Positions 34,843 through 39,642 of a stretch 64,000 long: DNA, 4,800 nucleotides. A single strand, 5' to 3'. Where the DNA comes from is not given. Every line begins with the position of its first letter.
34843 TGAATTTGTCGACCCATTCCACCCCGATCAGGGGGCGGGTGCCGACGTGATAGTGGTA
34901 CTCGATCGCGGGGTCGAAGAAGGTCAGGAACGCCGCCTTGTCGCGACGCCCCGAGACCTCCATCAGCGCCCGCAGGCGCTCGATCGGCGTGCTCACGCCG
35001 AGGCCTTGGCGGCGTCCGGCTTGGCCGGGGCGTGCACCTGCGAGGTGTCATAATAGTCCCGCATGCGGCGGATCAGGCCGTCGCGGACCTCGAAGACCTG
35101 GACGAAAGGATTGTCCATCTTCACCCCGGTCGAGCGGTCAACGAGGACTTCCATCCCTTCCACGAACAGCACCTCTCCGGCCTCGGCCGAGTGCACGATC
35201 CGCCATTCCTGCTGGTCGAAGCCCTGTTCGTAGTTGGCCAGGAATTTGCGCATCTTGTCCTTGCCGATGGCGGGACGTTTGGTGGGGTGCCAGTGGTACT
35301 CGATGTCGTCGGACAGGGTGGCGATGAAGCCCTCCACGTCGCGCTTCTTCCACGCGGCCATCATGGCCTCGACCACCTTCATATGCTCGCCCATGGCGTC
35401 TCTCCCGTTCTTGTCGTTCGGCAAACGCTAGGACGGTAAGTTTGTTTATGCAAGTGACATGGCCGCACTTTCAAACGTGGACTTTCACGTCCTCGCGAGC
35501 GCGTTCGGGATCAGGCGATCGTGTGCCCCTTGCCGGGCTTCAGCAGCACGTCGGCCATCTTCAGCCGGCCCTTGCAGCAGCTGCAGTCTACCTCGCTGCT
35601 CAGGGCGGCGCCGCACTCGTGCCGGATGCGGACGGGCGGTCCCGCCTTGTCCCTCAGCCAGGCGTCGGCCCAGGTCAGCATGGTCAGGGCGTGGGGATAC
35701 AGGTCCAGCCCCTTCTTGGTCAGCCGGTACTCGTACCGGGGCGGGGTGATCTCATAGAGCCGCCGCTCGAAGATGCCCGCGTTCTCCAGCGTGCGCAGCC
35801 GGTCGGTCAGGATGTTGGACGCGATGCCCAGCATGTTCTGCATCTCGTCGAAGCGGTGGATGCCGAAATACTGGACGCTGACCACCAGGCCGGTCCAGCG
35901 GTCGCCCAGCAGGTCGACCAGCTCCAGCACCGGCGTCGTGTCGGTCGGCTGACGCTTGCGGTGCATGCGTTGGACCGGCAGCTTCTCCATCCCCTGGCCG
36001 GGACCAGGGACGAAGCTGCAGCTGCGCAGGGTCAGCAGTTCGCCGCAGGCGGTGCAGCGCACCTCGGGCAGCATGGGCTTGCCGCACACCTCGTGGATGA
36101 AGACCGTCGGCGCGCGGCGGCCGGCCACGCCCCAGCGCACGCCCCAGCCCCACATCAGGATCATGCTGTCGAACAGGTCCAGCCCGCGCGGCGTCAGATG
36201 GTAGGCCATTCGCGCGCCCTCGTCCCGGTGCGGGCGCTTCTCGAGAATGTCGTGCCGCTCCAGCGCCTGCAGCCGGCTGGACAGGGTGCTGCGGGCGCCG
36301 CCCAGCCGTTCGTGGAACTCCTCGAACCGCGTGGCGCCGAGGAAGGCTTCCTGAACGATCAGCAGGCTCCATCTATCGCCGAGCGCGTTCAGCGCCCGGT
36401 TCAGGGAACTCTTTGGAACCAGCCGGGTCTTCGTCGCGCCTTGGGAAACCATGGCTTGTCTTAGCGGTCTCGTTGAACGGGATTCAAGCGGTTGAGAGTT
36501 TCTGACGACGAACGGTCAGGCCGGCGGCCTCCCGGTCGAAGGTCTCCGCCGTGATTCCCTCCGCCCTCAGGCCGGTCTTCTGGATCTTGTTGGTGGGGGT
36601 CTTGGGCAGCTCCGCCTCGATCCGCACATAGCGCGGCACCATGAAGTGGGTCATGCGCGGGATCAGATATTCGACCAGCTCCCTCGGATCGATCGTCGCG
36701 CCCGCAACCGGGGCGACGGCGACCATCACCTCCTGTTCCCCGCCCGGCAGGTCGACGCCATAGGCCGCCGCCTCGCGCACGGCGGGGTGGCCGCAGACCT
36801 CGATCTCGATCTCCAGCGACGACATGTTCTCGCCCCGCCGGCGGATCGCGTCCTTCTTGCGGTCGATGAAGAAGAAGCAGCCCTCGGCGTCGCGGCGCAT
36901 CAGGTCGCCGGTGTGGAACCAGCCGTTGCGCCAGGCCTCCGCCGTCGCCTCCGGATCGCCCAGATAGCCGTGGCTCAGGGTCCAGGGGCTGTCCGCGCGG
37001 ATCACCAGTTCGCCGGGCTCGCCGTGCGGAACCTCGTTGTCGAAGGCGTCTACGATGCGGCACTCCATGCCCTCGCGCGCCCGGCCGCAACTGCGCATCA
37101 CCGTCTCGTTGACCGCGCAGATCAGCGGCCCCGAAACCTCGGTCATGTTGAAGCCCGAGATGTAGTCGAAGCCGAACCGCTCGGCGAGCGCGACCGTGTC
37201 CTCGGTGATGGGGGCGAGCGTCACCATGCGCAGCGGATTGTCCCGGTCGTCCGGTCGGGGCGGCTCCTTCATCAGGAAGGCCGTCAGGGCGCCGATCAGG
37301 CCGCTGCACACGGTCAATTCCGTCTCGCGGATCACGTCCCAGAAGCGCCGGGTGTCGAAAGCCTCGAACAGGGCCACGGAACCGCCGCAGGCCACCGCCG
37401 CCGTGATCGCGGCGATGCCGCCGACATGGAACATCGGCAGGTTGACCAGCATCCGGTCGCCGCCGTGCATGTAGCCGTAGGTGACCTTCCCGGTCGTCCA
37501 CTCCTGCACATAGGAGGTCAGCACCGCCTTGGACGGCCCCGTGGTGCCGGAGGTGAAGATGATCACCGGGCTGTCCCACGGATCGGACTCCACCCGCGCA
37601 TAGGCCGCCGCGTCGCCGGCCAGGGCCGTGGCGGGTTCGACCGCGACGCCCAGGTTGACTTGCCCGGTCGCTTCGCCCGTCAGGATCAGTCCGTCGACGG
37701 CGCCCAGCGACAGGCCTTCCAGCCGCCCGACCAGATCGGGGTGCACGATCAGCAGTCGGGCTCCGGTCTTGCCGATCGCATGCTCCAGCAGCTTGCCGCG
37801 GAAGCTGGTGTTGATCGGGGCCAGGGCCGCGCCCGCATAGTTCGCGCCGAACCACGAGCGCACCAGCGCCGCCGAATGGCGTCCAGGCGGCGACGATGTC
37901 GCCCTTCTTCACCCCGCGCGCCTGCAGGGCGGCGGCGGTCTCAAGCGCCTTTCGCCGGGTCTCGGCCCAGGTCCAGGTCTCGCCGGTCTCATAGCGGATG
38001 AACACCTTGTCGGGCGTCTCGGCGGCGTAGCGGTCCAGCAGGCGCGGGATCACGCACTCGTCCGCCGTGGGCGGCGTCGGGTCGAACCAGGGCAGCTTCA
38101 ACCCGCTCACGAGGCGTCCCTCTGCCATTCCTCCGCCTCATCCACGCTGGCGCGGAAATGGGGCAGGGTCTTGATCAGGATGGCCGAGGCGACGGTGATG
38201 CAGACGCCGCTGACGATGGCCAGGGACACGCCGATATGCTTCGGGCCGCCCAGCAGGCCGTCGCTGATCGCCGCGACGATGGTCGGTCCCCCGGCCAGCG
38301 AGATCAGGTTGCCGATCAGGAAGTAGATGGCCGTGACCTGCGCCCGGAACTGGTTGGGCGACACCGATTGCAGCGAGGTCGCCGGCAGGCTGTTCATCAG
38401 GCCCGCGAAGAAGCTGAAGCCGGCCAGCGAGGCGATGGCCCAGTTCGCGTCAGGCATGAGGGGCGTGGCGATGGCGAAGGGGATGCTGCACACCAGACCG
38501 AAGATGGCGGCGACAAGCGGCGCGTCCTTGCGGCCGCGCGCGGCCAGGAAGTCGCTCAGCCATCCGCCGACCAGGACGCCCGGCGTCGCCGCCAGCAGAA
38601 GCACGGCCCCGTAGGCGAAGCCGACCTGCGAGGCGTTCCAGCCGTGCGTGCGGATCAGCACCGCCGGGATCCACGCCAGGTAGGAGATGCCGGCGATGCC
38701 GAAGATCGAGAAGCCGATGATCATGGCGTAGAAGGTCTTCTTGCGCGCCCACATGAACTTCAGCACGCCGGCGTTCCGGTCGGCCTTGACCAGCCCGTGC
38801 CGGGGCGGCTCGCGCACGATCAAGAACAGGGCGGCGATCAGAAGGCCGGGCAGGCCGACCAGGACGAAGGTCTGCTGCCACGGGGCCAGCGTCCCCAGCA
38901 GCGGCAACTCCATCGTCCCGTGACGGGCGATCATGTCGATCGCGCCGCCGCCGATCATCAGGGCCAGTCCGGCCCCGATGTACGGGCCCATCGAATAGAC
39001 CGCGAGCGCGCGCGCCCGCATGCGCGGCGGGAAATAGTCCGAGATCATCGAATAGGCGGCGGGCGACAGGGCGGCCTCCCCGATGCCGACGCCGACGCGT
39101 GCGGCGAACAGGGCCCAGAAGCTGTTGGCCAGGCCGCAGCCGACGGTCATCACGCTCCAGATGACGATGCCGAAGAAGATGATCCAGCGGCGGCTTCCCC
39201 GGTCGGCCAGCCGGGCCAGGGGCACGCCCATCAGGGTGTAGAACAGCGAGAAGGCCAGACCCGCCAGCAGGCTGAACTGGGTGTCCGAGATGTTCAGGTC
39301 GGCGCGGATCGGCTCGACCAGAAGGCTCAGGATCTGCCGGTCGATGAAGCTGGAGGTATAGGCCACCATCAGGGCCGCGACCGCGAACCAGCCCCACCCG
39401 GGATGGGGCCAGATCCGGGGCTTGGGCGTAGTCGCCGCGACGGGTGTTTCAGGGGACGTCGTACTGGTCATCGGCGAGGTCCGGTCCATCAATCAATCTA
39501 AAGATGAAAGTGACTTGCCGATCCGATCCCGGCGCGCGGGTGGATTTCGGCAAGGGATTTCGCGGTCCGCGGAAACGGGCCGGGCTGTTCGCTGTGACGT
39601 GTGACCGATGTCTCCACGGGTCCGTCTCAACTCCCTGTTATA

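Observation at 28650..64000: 35-kb catabolic system for an unidentified lipophilic polyene/terpenoid-like substrate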

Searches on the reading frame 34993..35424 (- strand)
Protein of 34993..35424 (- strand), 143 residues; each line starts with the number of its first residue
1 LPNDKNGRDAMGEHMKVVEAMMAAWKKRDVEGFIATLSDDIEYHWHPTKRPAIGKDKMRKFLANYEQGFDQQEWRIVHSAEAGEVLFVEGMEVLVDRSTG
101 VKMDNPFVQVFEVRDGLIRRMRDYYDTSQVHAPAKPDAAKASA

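Call 6: search_protein_families(library=pfam, proteins=[window:34993-35424:-], max_evalue=0.01)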
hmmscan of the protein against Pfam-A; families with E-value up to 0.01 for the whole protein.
window:34993-35424:- (143 aa): 5 families
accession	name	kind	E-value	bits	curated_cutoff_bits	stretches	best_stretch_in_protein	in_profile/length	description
PF12680.13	SnoaL_2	-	4.6e-17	62.9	27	1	18-121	1-102/102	SnoaL-like domain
PF07858.18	LEH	-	1.4e-10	42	24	1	13-129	2-115/122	Limonene-1,2-epoxide hydrolase catalytic domain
PF07366.18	SnoaL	-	2.9e-07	30.8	28.4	1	17-129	3-121/126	SnoaL-like polyketide cyclase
PF14534.12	DUF4440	-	0.00039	21.3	25.2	1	16-115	3-102/107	Domain of unknown function (DUF4440)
PF03284.19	PHZA_PHZB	-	0.0024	17.7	24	0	54-129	63-143/162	Phenazine biosynthesis protein A/B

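Call 61: search_solved_structures(query=window:34993-35424:-, max_evalue=0.01)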
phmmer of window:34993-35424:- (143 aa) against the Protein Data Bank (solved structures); distinct sequences matched with E-value up to 0.01: 18.
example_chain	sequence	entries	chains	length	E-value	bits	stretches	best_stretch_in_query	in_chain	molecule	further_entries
5jpp_A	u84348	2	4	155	1.2e-06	32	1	13-131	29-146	limonene epoxide hydrolase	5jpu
4r9k_A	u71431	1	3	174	1.8e-06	31.4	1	14-129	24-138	Limonene-1,2-epoxide hydrolase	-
4xbt_A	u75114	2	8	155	2.8e-06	30.8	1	14-131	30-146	Limonene-1,2-epoxide hydrolase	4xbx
4r9l_A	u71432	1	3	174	7.2e-06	29.5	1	14-129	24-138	Limonene-1,2-epoxide hydrolase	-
4xby_C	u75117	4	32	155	1.6e-05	28.4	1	14-129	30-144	Limonene-1,2-epoxide hydrolase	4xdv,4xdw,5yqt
5cf2_A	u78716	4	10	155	3.1e-05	27.4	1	14-129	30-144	Limonene-1,2-epoxide hydrolase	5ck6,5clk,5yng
1nww_A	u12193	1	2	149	4.5e-05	26.9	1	14-129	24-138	Limonene-1,2-epoxide hydrolase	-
1nu3_A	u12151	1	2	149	4.5e-05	26.9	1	14-129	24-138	limonene-1,2-epoxide hydrolase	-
7vx2_A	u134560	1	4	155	8.4e-05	26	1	14-129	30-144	Limonene-1,2-epoxide hydrolase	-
3f8h_A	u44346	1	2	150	0.00012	25.5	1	22-128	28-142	putative polyketide cyclase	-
7vwd_A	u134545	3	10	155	0.00014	25.3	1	14-129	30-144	Limonene-1,2-epoxide hydrolase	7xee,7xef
5cf1_A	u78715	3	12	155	0.00017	25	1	15-129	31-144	Limonene-1,2-epoxide hydrolase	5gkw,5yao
7vwm_A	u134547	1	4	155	0.00019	24.9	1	14-129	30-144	Limonene-1,2-epoxide hydrolase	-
6d34_A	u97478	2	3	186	0.00021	24.7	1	13-131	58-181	TerC | Terfestatin Biosyntheis Enzyme C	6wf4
5aif_A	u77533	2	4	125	0.00033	24.1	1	16-126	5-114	LIMONENE-1,2-EPOXIDE HYDROLASE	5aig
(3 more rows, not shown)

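Call 62: search_solved_structures(query=window:34993-35424:-, max_evalue=0.00005, show_alignments=5)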
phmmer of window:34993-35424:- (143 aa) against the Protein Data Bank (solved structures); distinct sequences matched with E-value up to 0.00005: 8.
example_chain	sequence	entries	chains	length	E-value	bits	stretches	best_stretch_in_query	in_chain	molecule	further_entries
5jpp_A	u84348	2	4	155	1.2e-06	32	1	13-131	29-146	limonene epoxide hydrolase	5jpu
4r9k_A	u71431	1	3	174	1.8e-06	31.4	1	14-129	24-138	Limonene-1,2-epoxide hydrolase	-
4xbt_A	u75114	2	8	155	2.8e-06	30.8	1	14-131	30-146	Limonene-1,2-epoxide hydrolase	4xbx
4r9l_A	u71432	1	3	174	7.2e-06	29.5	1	14-129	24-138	Limonene-1,2-epoxide hydrolase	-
4xby_C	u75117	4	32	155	1.6e-05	28.4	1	14-129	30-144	Limonene-1,2-epoxide hydrolase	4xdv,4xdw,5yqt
5cf2_A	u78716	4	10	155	3.1e-05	27.4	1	14-129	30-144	Limonene-1,2-epoxide hydrolase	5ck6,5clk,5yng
1nww_A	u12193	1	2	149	4.5e-05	26.9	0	14-129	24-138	Limonene-1,2-epoxide hydrolase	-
1nu3_A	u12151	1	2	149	4.5e-05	26.9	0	14-129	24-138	limonene-1,2-epoxide hydrolase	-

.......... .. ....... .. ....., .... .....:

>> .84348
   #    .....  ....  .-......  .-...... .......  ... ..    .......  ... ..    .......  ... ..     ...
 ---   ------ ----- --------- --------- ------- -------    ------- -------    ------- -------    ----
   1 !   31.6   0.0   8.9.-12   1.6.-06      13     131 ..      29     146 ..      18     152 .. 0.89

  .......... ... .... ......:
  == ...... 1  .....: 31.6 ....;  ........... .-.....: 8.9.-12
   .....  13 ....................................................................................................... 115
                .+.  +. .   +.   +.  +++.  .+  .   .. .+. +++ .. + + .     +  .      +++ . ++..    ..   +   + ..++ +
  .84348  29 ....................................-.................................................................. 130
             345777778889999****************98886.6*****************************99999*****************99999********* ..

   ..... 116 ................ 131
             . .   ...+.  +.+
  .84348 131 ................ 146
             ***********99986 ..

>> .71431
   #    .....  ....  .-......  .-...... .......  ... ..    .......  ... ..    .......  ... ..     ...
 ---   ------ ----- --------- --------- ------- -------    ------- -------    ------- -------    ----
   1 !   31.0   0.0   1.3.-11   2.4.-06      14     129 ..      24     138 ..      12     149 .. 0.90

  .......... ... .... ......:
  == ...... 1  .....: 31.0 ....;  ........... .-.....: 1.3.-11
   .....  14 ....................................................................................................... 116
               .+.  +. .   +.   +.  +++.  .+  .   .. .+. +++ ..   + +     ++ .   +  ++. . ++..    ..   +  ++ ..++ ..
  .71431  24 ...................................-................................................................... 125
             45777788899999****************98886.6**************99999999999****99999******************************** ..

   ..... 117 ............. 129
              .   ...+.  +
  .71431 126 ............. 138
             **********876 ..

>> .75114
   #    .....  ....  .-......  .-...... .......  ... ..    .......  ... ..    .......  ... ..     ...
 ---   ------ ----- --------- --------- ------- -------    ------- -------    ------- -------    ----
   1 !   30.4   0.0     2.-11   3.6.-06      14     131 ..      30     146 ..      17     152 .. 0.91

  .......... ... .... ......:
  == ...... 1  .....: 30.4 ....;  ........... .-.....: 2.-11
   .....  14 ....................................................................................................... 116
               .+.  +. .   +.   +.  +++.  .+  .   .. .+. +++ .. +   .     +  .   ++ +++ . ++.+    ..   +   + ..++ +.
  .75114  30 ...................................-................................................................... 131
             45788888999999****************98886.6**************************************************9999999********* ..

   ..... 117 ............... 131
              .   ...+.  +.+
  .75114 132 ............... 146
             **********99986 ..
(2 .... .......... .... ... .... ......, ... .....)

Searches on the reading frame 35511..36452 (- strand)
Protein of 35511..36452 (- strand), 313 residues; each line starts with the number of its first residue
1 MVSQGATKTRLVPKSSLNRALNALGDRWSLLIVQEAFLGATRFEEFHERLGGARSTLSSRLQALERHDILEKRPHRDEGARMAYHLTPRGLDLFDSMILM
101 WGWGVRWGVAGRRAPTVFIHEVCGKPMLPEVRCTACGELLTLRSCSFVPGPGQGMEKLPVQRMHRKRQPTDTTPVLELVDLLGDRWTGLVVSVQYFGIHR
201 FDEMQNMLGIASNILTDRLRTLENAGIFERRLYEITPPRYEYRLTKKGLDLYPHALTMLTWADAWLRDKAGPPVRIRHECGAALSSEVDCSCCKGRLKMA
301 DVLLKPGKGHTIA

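Call 6: search_protein_families(library=pfam, proteins=[window:35511-36452:-], max_evalue=0.01)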
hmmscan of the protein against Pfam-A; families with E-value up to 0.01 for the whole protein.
window:35511-36452:- (313 aa): 8 families
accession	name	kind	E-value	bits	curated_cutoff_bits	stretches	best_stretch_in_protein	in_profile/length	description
PF01638.23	HxlR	-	1.1e-39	134.7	20.8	2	181-268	1-89/91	HxlR-like helix-turn-helix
PF13601.12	HTH_34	-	4e-06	27.3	27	0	42-97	16-72/80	Winged helix DNA-binding domain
PF03551.20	PadR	-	1.7e-05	25.2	27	0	53-90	30-69/75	Transcriptional regulator PadR-like family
PF13814.12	Replic_Relax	-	0.0002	21.9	25.3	1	46-94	18-70/191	Replication-relaxation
PF01047.28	MarR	-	0.00024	21.4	24.6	0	39-75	16-52/59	MarR family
PF25213.1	HVO_A0261_N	-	0.00085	19.6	35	0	42-95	26-72/86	HVO_A0261 N-terminal domain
PF12840.13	HTH_20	-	0.00094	19.6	27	0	45-73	23-51/51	Helix-turn-helix domain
PF09339.16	HTH_IclR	-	0.0073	16.5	22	0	42-74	20-52/52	IclR helix-turn-helix domain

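Call 63: search_protein_families(library=ncbifam, proteins=[window:35511-36452:-], max_evalue=1e-8)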
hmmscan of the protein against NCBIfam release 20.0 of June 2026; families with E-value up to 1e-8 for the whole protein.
window:35511-36452:- (313 aa): 2 families
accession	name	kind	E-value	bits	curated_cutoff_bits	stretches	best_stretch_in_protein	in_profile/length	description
NF047364.1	redox_TF_RrpB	exception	8.8e-19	67.7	175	1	173-263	5-101/105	MarR family transcription factor RrpB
NF047367.1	redox_TF_RrpA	exception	1.2e-10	41.6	185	0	197-263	31-98/101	MarR family transcription factor RrpA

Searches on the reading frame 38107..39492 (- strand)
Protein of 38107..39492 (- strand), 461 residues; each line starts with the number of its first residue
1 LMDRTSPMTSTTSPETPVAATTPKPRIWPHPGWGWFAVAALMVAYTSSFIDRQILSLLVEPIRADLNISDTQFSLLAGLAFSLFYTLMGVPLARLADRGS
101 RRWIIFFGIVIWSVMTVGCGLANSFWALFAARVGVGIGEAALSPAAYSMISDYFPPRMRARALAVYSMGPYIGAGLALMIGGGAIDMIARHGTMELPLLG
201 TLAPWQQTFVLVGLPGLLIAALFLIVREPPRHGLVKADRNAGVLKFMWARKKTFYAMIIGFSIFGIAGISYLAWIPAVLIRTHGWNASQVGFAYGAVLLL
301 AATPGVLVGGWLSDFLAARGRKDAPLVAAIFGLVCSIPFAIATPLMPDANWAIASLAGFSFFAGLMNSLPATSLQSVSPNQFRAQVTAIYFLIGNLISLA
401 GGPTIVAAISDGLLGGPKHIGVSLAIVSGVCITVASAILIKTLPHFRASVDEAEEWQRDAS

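Call 7: search_protein_families(library=pfam, proteins=[window:38107-39492:-], max_evalue=0.01)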
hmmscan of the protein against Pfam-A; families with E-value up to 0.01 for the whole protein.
window:38107-39492:- (461 aa): 3 families
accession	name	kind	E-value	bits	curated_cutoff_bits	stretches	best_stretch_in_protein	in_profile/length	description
PF07690.21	MFS_1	-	8.7e-49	166.7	33.4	1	41-401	1-346/347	Major Facilitator Superfamily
PF00083.30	Sugar_tr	-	2e-11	43.9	22.3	1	92-236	66-201/452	Sugar (and other) transporter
PF03137.26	OATP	-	0.0013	17.6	25.8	0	250-337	291-380/545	Organic Anion Transporter Polypeptide (OATP) family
